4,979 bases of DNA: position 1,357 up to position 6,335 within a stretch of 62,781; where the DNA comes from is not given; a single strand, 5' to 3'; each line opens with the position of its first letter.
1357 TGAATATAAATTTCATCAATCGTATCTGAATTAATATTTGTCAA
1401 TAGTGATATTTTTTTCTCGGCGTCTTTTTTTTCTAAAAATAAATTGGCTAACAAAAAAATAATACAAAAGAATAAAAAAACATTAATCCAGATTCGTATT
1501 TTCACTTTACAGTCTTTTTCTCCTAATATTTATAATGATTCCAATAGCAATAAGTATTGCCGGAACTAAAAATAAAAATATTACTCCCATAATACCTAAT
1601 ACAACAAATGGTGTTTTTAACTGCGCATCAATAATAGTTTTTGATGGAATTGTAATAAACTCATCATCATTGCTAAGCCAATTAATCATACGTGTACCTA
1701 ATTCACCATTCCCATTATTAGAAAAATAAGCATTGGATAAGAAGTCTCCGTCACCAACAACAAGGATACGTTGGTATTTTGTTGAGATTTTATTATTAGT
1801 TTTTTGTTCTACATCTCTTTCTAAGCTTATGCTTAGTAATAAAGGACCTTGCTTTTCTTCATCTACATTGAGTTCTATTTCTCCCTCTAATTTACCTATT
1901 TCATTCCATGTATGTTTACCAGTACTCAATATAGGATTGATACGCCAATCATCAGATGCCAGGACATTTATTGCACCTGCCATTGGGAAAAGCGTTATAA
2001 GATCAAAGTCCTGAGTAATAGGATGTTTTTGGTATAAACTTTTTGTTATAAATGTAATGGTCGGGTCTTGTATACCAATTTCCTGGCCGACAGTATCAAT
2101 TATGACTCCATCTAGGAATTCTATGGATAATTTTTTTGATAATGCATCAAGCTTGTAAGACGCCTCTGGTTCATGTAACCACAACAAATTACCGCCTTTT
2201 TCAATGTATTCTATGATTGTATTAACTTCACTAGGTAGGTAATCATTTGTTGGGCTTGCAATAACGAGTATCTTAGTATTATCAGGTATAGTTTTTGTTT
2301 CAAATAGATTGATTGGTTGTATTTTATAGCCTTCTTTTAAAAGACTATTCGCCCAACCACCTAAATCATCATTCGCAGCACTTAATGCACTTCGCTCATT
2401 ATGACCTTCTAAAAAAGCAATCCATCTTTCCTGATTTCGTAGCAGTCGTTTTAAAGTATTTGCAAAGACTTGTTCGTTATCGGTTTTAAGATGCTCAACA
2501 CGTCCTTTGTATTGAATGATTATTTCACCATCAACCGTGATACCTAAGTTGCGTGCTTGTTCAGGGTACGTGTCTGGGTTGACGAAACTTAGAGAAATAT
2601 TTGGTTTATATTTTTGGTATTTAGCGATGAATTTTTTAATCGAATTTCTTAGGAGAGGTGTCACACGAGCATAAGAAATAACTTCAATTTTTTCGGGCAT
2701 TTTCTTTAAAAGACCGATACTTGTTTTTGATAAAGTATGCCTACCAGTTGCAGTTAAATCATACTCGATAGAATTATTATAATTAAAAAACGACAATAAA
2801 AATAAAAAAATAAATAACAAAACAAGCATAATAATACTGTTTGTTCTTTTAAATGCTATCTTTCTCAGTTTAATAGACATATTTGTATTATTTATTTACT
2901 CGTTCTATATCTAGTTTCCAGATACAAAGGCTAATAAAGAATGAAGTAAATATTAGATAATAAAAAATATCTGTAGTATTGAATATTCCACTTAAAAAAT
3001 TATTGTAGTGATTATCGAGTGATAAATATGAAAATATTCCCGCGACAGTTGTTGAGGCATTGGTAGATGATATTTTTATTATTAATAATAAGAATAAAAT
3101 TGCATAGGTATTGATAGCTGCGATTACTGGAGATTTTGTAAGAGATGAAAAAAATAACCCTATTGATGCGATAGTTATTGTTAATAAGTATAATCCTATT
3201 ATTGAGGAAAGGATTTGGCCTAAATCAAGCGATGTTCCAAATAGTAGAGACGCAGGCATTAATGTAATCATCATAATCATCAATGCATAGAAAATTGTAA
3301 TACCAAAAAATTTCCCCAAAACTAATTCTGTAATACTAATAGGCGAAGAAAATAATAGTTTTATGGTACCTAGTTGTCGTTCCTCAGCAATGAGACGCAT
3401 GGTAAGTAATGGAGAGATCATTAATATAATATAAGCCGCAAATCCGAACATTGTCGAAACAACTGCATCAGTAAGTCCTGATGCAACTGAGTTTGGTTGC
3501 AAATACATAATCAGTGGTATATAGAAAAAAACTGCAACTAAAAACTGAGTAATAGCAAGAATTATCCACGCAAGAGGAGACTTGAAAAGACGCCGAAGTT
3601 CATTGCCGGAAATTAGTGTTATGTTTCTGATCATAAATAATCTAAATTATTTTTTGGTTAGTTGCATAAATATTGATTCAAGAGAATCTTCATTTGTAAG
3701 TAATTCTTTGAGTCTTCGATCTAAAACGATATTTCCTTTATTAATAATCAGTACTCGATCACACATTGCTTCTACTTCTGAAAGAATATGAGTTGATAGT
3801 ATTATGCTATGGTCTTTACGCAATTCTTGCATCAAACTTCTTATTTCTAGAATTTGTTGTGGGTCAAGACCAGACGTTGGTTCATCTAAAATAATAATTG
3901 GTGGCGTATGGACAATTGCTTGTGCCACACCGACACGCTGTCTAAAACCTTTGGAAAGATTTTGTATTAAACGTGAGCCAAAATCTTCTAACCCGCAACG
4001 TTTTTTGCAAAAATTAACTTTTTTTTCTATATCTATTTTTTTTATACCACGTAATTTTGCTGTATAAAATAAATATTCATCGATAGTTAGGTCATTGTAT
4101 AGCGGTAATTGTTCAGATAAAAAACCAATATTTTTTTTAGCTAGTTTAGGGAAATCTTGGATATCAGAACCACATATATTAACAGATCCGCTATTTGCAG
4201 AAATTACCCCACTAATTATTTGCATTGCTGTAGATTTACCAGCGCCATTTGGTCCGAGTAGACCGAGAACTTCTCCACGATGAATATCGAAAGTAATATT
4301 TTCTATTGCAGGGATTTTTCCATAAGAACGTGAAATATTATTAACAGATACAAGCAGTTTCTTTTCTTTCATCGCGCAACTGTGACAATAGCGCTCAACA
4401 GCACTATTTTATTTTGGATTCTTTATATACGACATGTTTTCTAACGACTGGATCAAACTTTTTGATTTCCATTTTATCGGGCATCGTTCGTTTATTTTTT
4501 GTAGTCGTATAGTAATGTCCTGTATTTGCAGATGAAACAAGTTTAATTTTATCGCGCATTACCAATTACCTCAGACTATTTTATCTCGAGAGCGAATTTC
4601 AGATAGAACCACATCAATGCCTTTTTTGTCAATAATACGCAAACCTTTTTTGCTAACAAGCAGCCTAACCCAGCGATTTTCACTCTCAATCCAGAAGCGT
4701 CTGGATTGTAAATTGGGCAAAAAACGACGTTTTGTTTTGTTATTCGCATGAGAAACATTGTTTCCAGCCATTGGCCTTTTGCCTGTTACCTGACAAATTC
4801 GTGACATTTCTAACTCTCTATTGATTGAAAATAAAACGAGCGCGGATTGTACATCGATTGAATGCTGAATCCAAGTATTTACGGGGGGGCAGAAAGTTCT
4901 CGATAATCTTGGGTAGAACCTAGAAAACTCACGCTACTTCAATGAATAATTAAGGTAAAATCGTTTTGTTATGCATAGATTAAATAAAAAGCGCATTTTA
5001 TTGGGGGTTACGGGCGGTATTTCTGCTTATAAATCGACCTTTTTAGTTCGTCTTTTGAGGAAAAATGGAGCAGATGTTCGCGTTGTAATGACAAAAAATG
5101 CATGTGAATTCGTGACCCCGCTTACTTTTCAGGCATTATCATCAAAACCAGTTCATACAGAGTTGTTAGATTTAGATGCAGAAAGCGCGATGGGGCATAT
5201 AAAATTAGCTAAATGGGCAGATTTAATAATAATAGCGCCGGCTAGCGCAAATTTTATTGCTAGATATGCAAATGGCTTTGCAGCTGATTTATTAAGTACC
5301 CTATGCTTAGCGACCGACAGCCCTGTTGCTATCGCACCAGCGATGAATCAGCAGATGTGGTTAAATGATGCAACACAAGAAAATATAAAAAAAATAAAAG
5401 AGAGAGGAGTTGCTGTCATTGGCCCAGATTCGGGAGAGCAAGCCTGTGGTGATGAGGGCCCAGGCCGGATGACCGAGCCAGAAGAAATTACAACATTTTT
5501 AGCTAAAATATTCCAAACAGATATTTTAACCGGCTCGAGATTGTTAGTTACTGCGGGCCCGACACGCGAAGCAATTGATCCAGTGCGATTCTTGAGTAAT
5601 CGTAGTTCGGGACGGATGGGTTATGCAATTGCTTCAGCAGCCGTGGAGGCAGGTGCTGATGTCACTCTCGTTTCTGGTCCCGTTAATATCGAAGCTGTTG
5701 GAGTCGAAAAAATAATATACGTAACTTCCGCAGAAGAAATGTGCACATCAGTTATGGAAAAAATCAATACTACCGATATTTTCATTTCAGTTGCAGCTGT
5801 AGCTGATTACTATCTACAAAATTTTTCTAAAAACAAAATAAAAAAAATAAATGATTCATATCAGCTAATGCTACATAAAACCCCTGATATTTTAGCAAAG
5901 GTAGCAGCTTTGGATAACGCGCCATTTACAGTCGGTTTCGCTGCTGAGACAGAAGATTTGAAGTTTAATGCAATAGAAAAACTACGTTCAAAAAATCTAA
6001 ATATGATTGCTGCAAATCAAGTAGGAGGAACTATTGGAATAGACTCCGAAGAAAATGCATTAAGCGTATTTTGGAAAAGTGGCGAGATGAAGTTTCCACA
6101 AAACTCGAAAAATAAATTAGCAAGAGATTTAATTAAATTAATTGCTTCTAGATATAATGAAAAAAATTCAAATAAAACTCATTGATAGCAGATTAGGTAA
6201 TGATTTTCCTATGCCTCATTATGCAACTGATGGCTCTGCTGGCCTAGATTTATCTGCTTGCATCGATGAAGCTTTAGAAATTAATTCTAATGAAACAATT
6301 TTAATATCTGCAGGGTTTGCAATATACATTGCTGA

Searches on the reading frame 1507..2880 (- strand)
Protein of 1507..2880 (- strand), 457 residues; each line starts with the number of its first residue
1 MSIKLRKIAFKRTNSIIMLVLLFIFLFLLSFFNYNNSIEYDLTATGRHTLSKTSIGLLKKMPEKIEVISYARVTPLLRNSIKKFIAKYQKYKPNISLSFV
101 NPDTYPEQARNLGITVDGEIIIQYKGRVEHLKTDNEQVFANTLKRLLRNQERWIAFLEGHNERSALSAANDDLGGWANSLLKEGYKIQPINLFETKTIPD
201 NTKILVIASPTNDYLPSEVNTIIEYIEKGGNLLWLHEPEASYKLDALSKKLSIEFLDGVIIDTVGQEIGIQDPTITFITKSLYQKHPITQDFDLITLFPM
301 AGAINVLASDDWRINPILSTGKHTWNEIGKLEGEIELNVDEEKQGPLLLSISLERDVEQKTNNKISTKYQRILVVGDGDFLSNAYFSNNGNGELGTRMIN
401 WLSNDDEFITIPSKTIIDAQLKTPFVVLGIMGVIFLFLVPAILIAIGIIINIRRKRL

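Call 60: search_protein_families(library=pfam, proteins=[window:1507-2880:-], max_evalue=1e-8)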
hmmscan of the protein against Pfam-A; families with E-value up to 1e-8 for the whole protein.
window:1507-2880:- (457 aa): 2 families
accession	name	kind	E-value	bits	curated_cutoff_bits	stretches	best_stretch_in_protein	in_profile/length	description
PF09822.16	ABC_transp_aux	-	4.6e-33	115.1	34.7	1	154-408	4-284/288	ABC-type uncharacterized transport system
PF23357.1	DUF7088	-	9.9e-09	35.8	27.8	0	46-114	3-80/105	Domain of unknown function (DUF7088)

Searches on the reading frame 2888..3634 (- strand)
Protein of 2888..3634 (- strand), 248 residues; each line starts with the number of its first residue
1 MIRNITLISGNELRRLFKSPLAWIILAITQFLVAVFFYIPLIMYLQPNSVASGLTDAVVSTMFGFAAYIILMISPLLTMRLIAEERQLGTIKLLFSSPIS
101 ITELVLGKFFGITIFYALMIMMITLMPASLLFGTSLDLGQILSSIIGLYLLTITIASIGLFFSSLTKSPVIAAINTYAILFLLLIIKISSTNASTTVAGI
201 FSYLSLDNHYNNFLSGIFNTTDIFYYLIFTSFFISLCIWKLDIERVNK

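Call 60: search_protein_families(library=pfam, proteins=[window:2888-3634:-], max_evalue=1e-8)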
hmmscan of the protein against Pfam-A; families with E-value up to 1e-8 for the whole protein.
window:2888-3634:- (248 aa): 3 families
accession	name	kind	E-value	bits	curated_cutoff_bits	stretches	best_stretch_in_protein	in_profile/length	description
PF12679.13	ABC2_membrane_2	-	2.4e-17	63.5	27.2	1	8-236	3-264/283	ABC-2 family transporter protein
PF12698.13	ABC2_membrane_3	-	1.7e-11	44.2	31.6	1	55-239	157-343/347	ABC-2 family transporter protein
PF12730.13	ABC2_membrane_4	-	6.8e-09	36.4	27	1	11-178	4-174/179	ABC-2 family transporter protein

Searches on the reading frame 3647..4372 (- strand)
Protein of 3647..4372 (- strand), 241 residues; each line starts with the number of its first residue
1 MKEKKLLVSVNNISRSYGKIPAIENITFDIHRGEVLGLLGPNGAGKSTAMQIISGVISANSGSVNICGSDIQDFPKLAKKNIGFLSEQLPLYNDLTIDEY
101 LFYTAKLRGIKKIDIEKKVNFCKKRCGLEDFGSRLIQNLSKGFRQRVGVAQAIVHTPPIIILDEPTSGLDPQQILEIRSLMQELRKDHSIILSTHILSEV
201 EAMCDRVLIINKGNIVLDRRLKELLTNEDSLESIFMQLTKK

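Call 60: search_protein_families(library=pfam, proteins=[window:3647-4372:-], max_evalue=1e-8)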
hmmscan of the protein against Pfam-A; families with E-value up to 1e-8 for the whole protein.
window:3647-4372:- (241 aa): 2 families
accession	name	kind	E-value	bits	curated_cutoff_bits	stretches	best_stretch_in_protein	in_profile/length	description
PF00005.33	ABC_tran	-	3.9e-30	105.7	25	1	24-167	2-137/137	ABC transporter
PF13304.12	AAA_21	-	1.2e-12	49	27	0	130-198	229-301/304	AAA domain, putative AbiEii toxin, Type IV TA system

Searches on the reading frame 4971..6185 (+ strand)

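Call 60: search_protein_families(library=pfam, proteins=[window:4971-6185:+], max_evalue=1e-8)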
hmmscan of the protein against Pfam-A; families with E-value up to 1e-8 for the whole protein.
window:4971-6185:+ (404 aa): 2 families
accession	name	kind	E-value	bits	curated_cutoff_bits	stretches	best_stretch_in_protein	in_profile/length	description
PF04127.22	DFP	-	4.7e-64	216.1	22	1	186-366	1-185/186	DNA/pantothenate metabolism flavoprotein C-terminal domain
PF02441.25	Flavoprotein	-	2e-35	122.2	22.7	1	7-176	1-157/162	Flavoprotein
